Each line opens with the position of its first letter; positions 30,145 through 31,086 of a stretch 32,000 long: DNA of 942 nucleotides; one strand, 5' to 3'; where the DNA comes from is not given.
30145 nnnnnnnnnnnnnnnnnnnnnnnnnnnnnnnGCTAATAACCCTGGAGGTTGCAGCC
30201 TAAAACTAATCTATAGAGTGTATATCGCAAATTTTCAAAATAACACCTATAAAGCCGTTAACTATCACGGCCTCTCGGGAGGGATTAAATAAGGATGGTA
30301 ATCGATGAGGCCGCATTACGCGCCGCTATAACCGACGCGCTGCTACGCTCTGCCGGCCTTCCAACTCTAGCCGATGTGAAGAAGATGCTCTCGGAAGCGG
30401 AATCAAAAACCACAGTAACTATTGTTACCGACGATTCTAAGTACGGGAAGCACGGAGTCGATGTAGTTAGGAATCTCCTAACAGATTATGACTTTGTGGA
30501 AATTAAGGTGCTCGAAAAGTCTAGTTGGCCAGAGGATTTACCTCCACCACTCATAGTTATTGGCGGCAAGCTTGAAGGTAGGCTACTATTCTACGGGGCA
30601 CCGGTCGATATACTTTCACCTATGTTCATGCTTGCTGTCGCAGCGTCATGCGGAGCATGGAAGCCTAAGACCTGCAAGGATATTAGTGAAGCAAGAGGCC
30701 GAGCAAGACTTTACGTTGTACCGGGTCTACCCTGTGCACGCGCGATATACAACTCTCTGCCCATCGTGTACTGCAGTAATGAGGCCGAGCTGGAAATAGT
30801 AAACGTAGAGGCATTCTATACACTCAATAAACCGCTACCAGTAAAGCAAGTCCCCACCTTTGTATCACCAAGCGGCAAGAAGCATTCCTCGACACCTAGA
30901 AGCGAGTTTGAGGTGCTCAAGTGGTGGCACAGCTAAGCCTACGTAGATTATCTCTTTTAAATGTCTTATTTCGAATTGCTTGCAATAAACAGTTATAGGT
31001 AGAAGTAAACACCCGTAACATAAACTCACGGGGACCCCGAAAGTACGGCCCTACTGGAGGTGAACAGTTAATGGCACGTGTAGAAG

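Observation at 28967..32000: HdrD/DsrK-like Fe-S protein facing a divergent cluster of PDO-like, TusA-like and NarI/DsrM-like cytochrome b genes: a candidate quinone-linked thiol/persulfide relay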

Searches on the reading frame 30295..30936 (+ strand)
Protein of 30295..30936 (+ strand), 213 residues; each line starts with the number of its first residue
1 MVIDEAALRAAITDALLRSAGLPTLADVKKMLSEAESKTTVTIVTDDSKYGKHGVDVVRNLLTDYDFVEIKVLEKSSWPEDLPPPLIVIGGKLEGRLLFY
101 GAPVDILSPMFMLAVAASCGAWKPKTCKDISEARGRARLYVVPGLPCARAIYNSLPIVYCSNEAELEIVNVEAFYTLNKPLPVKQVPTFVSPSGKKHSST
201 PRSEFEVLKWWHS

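Call 3: search_protein_families(library=pfam, proteins=[window:30295-30936:+], max_evalue=1)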
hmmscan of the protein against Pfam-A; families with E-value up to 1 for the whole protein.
window:30295-30936:+ (213 aa): 0 families

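Call 4: search_protein_families(library=ncbifam, proteins=[window:30295-30936:+], max_evalue=1)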
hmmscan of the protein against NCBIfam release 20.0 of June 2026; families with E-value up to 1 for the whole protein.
window:30295-30936:+ (213 aa): 1 family
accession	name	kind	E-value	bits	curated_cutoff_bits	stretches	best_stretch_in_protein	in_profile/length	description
NF005424.0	PRK07004.1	equivalog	0.039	12.5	834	1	3-64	115-176/460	replicative DNA helicase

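Call 19: find_homologous_proteins(query=window:30295-30936:+, max_evalue=0.001)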
Query window:30295-30936:+ (213 aa): 8 proteins with E <= 0.001 among 834 candidates.
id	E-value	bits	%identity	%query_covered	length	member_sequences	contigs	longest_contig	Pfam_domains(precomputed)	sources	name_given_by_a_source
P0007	7.2e-133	458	96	100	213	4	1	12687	-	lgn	-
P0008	4.5e-100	351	72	100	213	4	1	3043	-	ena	-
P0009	6.1e-100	351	74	99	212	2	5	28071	-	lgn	-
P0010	7.9e-71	256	55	99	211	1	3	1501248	-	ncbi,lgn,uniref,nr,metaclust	ncbi:hypothetical protein CF15_01960 [Pyrodictium occultum]|uniref:Thioredoxin-like fold domain-cont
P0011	4.6e-47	178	47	98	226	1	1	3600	-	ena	-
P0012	5.3e-44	168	43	99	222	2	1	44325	-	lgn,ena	-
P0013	3.3e-42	162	42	99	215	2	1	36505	-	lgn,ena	-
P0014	8.8e-32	128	73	43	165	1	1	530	-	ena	-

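Call 20: find_encoding_contigs(protein=P0010, flank=8000, max_places=2)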
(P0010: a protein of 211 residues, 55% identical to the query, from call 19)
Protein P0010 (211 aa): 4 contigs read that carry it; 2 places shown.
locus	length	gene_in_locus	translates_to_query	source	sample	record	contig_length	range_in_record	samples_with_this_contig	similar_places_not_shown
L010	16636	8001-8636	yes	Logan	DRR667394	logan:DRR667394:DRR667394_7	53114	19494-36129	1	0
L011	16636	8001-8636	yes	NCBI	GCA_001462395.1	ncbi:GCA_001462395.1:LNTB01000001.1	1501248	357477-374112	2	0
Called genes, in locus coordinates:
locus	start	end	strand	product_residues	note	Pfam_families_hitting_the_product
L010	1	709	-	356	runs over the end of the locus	PF01118:Semialdhyde_dh, PF02774:Semialdhyde_dhC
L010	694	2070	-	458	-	PF00696:AA_kinase, PF22468:ACT_9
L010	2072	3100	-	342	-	PF00742:Homoserine_dh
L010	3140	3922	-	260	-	PF08745:PIN_5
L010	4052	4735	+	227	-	-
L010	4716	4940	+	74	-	-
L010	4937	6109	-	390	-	PF09414:RNA_ligase, PF18330:Lig_C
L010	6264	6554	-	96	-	PF23025:YbjQ_2 (weak), PF01906:YbjQ_1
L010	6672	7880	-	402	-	PF13183:Fer4_8, PF13534:Fer4_17 (weak), PF02754:CCG (faint)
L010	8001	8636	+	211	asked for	-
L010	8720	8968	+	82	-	-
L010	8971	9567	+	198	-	-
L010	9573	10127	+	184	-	-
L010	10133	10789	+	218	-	-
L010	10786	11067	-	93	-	PF14076:DUF4258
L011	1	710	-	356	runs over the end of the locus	PF01118:Semialdhyde_dh, PF02774:Semialdhyde_dhC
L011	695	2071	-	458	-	PF00696:AA_kinase, PF22468:ACT_9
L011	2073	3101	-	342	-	PF00742:Homoserine_dh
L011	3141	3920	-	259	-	PF08745:PIN_5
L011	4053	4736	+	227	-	-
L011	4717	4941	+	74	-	-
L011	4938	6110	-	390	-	PF09414:RNA_ligase, PF18330:Lig_C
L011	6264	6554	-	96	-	PF23025:YbjQ_2 (weak), PF01906:YbjQ_1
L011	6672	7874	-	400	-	PF13183:Fer4_8, PF13534:Fer4_17 (weak), PF02754:CCG (faint)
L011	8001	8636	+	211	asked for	-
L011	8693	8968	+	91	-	-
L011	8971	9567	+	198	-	-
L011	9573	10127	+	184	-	-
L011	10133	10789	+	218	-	-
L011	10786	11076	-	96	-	PF14076:DUF4258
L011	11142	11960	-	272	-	PF00106:adh_short, PF08659:KR, PF13561:adh_short_C2, PF23441:SDR (weak)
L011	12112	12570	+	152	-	PF04307:YdjM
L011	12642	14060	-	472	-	PF13187:Fer4_9 (faint), PF12797:Fer4_2 (faint), PF00037:Fer4 (faint), PF12800:Fer4_4 (faint), PF13183:Fer4_8, PF13237:Fer4_10 (weak), PF13534:Fer4_17, PF02754:CCG (faint)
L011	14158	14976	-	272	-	-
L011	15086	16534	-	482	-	PF01058:Oxidored_q6, PF14720:NiFe_hyd_SSU_C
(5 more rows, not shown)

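Call 21: find_encoding_contigs(protein=P0012, flank=8000, max_places=2)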
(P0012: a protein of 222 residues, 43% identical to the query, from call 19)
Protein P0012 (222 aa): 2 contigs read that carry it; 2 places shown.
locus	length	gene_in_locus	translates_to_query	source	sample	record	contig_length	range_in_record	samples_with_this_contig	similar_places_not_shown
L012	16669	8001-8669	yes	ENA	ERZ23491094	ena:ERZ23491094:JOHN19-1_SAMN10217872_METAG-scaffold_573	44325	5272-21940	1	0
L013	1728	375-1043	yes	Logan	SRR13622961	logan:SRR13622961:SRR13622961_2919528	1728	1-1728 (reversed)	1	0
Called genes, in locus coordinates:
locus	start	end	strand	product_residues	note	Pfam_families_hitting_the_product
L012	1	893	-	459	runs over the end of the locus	PF00696:AA_kinase, PF22468:ACT_9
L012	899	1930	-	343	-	PF00742:Homoserine_dh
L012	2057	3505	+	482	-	PF01637:ATPase_2, PF13191:AAA_16 (weak), PF13173:AAA_14 (weak), PF09339:HTH_IclR (faint), PF12802:MarR_2 (faint), PF03008:DUF234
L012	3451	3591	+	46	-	-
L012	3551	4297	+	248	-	PF08745:PIN_5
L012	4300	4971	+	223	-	-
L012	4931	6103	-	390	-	PF09414:RNA_ligase, PF18330:Lig_C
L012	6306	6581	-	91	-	PF01906:YbjQ_1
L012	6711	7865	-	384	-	PF13237:Fer4_10 (faint), PF12838:Fer4_7 (weak), PF13183:Fer4_8, PF13484:Fer4_16 (weak), PF13534:Fer4_17, PF02754:CCG (weak)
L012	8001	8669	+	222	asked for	-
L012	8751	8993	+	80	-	-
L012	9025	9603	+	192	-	-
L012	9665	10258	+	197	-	-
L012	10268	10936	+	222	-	-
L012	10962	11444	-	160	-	PF04307:YdjM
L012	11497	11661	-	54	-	-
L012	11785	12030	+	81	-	-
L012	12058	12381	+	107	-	PF12840:HTH_20, PF01022:HTH_5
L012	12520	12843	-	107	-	PF01909:NTP_transf_2 (weak), PF18765:Polbeta (weak)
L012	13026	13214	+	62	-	-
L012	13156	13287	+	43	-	-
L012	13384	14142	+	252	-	PF00106:adh_short, PF08659:KR, PF23441:SDR (weak), PF13561:adh_short_C2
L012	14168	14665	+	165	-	-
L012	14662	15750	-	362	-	-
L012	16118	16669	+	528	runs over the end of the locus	PF02386:TrkH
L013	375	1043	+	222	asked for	-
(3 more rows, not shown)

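Call 22: find_encoding_contigs(protein=P0013, flank=8000, max_places=2)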
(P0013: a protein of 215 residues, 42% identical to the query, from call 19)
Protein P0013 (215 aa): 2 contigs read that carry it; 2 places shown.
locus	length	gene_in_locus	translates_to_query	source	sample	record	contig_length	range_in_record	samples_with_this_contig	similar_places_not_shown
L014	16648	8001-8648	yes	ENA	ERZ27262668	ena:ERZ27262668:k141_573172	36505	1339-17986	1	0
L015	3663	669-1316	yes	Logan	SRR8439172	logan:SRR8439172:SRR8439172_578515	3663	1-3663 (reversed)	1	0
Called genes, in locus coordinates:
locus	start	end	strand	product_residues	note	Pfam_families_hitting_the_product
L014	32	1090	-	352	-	PF01118:Semialdhyde_dh, PF02774:Semialdhyde_dhC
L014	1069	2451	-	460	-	PF00696:AA_kinase, PF22468:ACT_9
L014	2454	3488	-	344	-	PF00742:Homoserine_dh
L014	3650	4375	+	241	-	PF08745:PIN_5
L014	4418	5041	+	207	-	-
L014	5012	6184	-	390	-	PF09414:RNA_ligase, PF18330:Lig_C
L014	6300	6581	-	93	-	PF01906:YbjQ_1 (weak)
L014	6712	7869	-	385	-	PF13183:Fer4_8, PF13534:Fer4_17, PF02754:CCG (faint)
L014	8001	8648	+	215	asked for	-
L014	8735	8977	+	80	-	-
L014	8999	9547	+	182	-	-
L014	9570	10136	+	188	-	-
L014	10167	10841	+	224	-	-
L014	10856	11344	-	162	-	PF03168:LEA_2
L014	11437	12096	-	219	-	-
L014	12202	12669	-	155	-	PF04307:YdjM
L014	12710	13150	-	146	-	-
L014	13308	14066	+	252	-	PF00106:adh_short, PF08659:KR, PF13561:adh_short_C2, PF23441:SDR (weak)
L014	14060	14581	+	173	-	-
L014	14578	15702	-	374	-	-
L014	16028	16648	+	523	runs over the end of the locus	PF02386:TrkH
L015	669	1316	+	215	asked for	-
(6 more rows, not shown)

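Call 34: search_solved_structures(query=A3, max_evalue=10, show_alignments=2)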
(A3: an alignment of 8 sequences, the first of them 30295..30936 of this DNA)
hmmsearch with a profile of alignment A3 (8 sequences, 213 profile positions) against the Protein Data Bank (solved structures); distinct sequences matched with E-value up to 10: 10.
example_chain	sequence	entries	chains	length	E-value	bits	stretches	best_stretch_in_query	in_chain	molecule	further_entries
4wwx_X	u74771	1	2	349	0.079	15.5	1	57-109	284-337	V(D)J recombination-activating protein 2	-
9lqo_B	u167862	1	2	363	0.08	15.5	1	57-109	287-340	V(D)J recombination-activating protein 2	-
6cik_B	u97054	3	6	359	0.08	15.5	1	57-109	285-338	V(D)J recombination-activating protein 2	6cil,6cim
6xnx_B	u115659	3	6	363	0.082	15.5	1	57-109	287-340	V(D)J recombination-activating protein 2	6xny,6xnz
5zdz_B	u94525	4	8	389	0.091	15.3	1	57-109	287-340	mouse RAG2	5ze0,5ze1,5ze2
6cg0_D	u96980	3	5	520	0.13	14.8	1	58-109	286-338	V(D)J recombination-activating protein 2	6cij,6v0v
6oem_B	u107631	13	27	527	0.13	14.8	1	58-109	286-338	V(D)J recombination-activating protein 2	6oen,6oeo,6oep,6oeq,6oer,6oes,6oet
9lqp_B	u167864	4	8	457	0.24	13.9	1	58-105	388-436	Early growth response protein 1,V(D)J recombination-activating protein 2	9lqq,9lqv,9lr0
3i4k_A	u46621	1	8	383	0.94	12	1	23-82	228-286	Muconate lactonizing enzyme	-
6smf_A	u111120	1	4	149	1.3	11.6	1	21-63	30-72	3-dehydroquinate dehydratase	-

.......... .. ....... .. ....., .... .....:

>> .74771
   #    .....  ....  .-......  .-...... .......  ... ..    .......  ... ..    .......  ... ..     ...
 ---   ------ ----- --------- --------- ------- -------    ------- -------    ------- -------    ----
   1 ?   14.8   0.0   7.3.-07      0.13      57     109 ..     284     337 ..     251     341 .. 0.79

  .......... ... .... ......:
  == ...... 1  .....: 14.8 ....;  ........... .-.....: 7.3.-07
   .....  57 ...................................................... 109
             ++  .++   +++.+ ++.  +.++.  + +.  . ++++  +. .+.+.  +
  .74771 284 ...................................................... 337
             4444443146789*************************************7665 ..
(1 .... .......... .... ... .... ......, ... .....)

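Call 45: search_protein_families(library=ncbifam, proteins=[L012:10268-10936:+, L012:8001-8669:+], max_evalue=5)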
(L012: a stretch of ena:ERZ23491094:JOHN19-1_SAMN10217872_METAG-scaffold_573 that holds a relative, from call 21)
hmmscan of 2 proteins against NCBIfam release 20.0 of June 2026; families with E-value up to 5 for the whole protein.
L012:10268-10936:+ (222 aa): 2 families
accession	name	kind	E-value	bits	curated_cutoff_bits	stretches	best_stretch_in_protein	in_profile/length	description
TIGR00949.1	2A76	subfamily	0.014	15.1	183.95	1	27-100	7-81/185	homoserine/threonine efflux transporter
NF001419.0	PRK00293.1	subfamily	0.024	13.2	330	1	19-182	186-350/574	protein-disulfide reductase DsbD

L012:8001-8669:+ (222 aa): 0 families

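Call 46: search_protein_families(library=pfam, proteins=[L012:10268-10936:+, L014:10167-10841:+, L012:8001-8669:+, L014:8001-8648:+, L012:9665-10258:+, L011:8971-9567:+], max_evalue=5)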
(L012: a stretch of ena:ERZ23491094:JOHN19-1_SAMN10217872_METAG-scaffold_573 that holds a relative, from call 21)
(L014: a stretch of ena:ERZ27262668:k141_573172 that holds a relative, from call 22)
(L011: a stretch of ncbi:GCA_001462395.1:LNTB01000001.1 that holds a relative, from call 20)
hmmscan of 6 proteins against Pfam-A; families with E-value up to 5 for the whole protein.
L012:10268-10936:+ (222 aa): 1 family
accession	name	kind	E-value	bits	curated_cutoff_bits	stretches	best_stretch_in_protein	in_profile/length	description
PF02687.27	FtsX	-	0.022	15.2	25.5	1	149-219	30-103/120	FtsX-like permease C-terminal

L014:10167-10841:+ (224 aa): 2 families
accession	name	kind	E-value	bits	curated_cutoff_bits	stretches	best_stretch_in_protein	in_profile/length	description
PF02683.22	DsbD_TM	-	0.019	14.7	27.1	1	6-187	5-187/219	Cytochrome C biogenesis protein transmembrane domain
PF03241.18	HpaB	-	0.92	9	25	1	168-217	22-71/202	4-hydroxyphenylacetate 3-hydroxylase C terminal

L012:8001-8669:+ (222 aa): 0 families

L014:8001-8648:+ (215 aa): 1 family
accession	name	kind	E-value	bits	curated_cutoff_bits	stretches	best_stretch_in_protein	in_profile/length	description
PF16423.10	COE1_HLH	-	0.075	13.3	27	1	194-208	13-27/44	Transcription factor COE1 helix-loop-helix domain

L012:9665-10258:+ (197 aa): 1 family
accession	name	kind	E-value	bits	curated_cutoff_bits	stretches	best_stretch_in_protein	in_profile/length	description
PF00462.30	Glutaredoxin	-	0.0082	16.8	22.9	1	68-123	2-53/60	Glutaredoxin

L011:8971-9567:+ (198 aa): 0 families

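Call 65: predict_structure(alignment_id=A3)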
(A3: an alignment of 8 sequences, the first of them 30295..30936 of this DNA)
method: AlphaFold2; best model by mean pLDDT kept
length: 213 residues; sequences in the alignment: 8
mean_pLDDT: 94.0   pTM: 0.91
mean pLDDT of the five models: 94.0, 93.9, 93.6, 93.6, 91.1
residues with pLDDT >= 90: 183; 70-90: 27; 50-70: 2; < 50: 1
segments of 3 or more residues with pLDDT < 50: none
pLDDT, mean of each block of 10 residues (from residue 1): 78 94 96 95 93 95 94 90 95 94 95 97 92 96 97 97 96 90 96 96 96 96
secondary structure, 60 per line:
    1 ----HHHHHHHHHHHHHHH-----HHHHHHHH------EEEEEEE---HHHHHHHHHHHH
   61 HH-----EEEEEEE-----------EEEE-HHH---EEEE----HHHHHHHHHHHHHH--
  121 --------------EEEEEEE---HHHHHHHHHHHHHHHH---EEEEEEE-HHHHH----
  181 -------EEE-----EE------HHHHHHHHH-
elements in order: H5-19 H25-32 E39-45 H49-62 E68-74 E86-89 E97-100 H105-118 E135-141 H145-160 E164-170 H172-176 E188-190 H204-212

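Call 67: fold_search(model_id=the predicted structure, library=pdb)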
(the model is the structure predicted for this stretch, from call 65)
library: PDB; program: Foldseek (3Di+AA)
matches with E <= 10: 1251; with E <= 0.001: 16
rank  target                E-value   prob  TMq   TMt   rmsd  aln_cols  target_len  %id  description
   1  1zyn_A                2.6e-09  1.00  0.69  0.75   3.7       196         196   14  Oxidized structure of the N-terminal domain of Salmonella typhimurium AhpF (released 2005-06-21)
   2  4xvg                  3.7e-09  1.00  0.70  0.30   3.7       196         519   15  Crystal structure of Alkylhydroperoxide Reductase Subunit AhpF from Escherichia coli (released 2016-02-24)
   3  6il7                  6.9e-09  1.00  0.73  0.75   3.8       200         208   14  Structure of Enterococcus faecalis (V583) alkylhydroperoxide reductase subunit F (AhpF) C503A mutant (released 2019-05-22)
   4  1hyu                  1.8e-08  1.00  0.68  0.30   3.8       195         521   15  CRYSTAL STRUCTURE OF INTACT AHPF (released 2001-02-14)
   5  1a8l                  2.6e-08  1.00  0.66  0.62   5.0       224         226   15  PROTEIN DISULFIDE OXIDOREDUCTASE FROM ARCHAEON PYROCOCCUS FURIOSUS (released 1999-03-30)
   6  5h29                  4.6e-08  1.00  0.71  0.73   3.8       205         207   13  Crystal Structure of the NTD_N/C domain of Alkylhydroperoxide Reductase AhpF from Enterococcus Faecalis (V583) (released 2017-11-22)
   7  4o5q                  4.6e-08  1.00  0.69  0.30   3.7       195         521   15  Crystal Structure of the Alkylhydroperoxide Reductase AhpF from Escherichia coli (released 2014-11-05)
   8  2ywm_A                5.2e-08  1.00  0.70  0.65   4.2       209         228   11  Crystal structure of glutaredoxin-like protein from Aquifex aeolicus (released 2007-10-23)
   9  2ywm_D                6.2e-08  1.00  0.69  0.65   3.6       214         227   10  Crystal structure of glutaredoxin-like protein from Aquifex aeolicus (released 2007-10-23)
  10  1j08_A                6.6e-08  1.00  0.69  0.66   4.4       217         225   13  Crystal structure of glutaredoxin-like protein from Pyrococcus horikoshii (released 2003-05-11)
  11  2ayt_B                1.5e-07  1.00  0.69  0.64   4.1       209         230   11  The crystal structure of a protein disulfide oxidoreductase from aquifex aeolicus (released 2006-07-18)
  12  2ayt_A                4.4e-07  1.00  0.68  0.63   4.6       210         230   10  The crystal structure of a protein disulfide oxidoreductase from aquifex aeolicus (released 2006-07-18)
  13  4mnn                  1.8e-06  1.00  0.56  0.70   3.8       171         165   15  The crystal structure of Sso1120 from Sulfolobus solfataricus (released 2014-01-01)
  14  2hls_B                1.4e-05  1.00  0.58  0.55   5.6       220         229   11  The crystal structure of a protein disulfide oxidoreductase from Aeropyrum pernix k1 (released 2006-10-03)
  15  2hls_A                2.3e-05  1.00  0.59  0.55   5.3       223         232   13  The crystal structure of a protein disulfide oxidoreductase from Aeropyrum pernix k1 (released 2006-10-03)
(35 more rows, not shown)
